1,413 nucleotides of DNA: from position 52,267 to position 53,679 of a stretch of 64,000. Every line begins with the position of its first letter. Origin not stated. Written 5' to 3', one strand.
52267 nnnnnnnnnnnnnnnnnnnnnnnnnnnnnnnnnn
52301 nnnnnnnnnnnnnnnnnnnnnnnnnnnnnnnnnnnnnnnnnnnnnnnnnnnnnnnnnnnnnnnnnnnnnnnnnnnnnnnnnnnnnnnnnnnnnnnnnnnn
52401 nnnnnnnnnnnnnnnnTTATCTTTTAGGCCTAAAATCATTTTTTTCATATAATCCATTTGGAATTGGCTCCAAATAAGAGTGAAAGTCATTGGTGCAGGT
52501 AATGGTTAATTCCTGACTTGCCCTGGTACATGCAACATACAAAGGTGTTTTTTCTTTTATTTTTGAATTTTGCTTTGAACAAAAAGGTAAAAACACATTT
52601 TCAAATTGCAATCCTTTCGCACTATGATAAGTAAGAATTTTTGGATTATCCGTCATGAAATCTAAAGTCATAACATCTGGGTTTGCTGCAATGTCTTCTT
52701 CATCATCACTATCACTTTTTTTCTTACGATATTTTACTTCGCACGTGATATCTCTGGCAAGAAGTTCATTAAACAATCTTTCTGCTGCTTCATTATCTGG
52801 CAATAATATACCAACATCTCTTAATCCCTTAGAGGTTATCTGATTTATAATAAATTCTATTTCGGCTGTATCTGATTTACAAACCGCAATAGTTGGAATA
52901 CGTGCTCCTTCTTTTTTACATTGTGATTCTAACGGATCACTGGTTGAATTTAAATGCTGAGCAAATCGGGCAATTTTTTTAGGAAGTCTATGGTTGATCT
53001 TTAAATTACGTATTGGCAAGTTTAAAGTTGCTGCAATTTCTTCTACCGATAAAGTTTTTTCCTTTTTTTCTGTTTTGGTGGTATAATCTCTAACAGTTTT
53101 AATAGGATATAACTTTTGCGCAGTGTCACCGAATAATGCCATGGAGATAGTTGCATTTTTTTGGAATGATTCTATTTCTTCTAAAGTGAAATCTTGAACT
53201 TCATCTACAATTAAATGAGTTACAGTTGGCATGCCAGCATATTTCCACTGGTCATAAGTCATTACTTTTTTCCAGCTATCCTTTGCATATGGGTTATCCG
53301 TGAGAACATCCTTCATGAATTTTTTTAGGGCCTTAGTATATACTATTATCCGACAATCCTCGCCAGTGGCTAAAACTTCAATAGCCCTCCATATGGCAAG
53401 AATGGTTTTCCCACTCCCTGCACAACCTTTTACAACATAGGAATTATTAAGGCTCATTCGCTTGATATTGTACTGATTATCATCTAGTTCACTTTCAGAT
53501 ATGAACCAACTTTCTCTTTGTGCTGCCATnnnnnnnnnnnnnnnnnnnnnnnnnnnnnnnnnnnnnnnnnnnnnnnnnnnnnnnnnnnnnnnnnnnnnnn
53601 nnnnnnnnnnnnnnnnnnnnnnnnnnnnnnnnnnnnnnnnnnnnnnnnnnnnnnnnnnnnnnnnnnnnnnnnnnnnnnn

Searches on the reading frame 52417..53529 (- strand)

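Call 99: search_protein_families(library=pfam, proteins=[window:52417-53529:-], max_evalue=0.00001)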
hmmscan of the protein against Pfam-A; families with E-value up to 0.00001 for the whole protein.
window:52417-53529:- (370 aa): 3 families
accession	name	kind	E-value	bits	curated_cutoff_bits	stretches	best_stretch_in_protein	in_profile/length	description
PF01443.25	Viral_helicase1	-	1.8e-14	54.6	21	1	271-344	153-227/228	Viral superfamily 1 RNA helicase core domain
PF13361.12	UvrD_C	-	7.5e-14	52.3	25.6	1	297-347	288-349/350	UvrD-like helicase C-terminal domain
PF13538.12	UvrD_C_2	-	1.6e-07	31.5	27.4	1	298-343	4-51/52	UvrD-like helicase C-terminal domain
